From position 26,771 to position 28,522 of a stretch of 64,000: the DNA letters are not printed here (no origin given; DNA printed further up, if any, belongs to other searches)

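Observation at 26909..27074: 16-bp VNTR behind overlapping ATG/GTG starts: candidate three-state phase-variation switch on autotransporter AT4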

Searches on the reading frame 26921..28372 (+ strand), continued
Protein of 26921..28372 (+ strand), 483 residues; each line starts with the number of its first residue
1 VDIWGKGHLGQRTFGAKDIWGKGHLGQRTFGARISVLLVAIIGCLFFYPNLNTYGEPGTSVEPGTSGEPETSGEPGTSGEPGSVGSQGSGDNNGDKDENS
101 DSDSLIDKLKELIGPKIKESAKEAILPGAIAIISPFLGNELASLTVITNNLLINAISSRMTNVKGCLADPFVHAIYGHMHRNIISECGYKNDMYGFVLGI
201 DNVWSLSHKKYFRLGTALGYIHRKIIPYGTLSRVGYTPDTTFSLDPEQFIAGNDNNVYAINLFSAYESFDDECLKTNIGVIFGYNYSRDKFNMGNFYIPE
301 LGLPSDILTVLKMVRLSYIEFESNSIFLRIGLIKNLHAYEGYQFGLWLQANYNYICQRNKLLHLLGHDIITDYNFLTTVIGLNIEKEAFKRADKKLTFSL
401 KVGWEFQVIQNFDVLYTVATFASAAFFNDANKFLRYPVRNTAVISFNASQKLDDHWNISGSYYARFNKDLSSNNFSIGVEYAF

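Call 65: fold_search(model_id=the predicted structure, library=pdb)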
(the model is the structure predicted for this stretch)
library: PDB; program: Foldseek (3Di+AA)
matches with E <= 10: 643; with E <= 0.001: 16
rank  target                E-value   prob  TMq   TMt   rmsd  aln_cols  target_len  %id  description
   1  3qq2_C                6.7e-05  0.99  0.19  0.32  19.3       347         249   10  Crystal Structure of the Beta Domain of the Bordetella Autotransporter Brka (released 2011-04-13)
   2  1uyn                  1.7e-04  0.99  0.25  0.35  13.4       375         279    7  Translocator domain of autotransporter NalP from Neisseria meningitidis (released 2004-03-18)
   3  3qq2_A                2.2e-04  0.82  0.16  0.27  19.9       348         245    9  Crystal Structure of the Beta Domain of the Bordetella Autotransporter Brka (released 2011-04-13)
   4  4rl8_A                2.2e-04  0.60  0.13  0.21  22.7       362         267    7  Crystal structure of the COG4313 outer membrane channel from Pseudomonas putida F1 (released 2015-07-29)
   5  9j9n_A                2.3e-04  0.38  0.12  0.16  27.7       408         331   10  artificial mononuclear Zn-bound metalloprotein 2 (M2:Zn) (released 2025-07-02)
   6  9oqa                  2.9e-04  0.82  0.19  0.16  20.8       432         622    8  Cryo-EM structure of AaaA, a Pseudomonas Aeruginosa autotransporter (released 2025-08-13)
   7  3slo                  3.3e-04  0.57  0.14  0.19  22.7       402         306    7  Pre-cleavage Structure of the Autotransporter EspP - N1023D mutant (released 2011-11-16)
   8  3slt                  4.1e-04  0.66  0.16  0.22  22.8       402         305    8  Pre-cleavage Structure of the Autotransporter EspP - N1023S Mutant (released 2011-11-16)
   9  1opf_A                4.1e-04  0.33  0.12  0.16  27.4       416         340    9  THE STRUCTURE OF OMPF PORIN IN A TETRAGONAL CRYSTAL FORM (released 1995-02-07)
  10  9j9p                  4.4e-04  0.47  0.14  0.18  27.5       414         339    9  artificial mononuclear Zn-bound metalloprotein 3 (M3:Zn) (released 2025-07-02)
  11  3slj                  4.6e-04  0.69  0.17  0.23  22.4       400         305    8  Pre-cleavage Structure of the Autotransporter EspP - N1023A mutant (released 2011-11-16)
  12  3qq2_B                5.5e-04  0.77  0.16  0.25  20.4       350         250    9  Crystal Structure of the Beta Domain of the Bordetella Autotransporter Brka (released 2011-04-13)
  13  4rl8_C                6.1e-04  0.38  0.13  0.20  22.6       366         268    7  Crystal structure of the COG4313 outer membrane channel from Pseudomonas putida F1 (released 2015-07-29)
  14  1hxt                  6.9e-04  0.51  0.15  0.19  27.5       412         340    8  OMPF PORIN MUTANT NQAAA (released 2001-06-06)
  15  8bo2_P                7.3e-04  0.90  0.22  0.31  24.8       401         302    8  BAM-EspP complex structure with BamA-S425C/EspP-S1299C mutations in nanodisc (released 2023-04-26)
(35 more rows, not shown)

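Call 66: find_encoding_contigs(protein=window:26921-28369:+, flank=3000, max_places=10)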
Protein seq(483 aa) (483 aa): no gene with exactly this product is on record in the collection.

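Call 67: find_encoding_contigs(protein=P0012, flank=8000, max_places=10)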
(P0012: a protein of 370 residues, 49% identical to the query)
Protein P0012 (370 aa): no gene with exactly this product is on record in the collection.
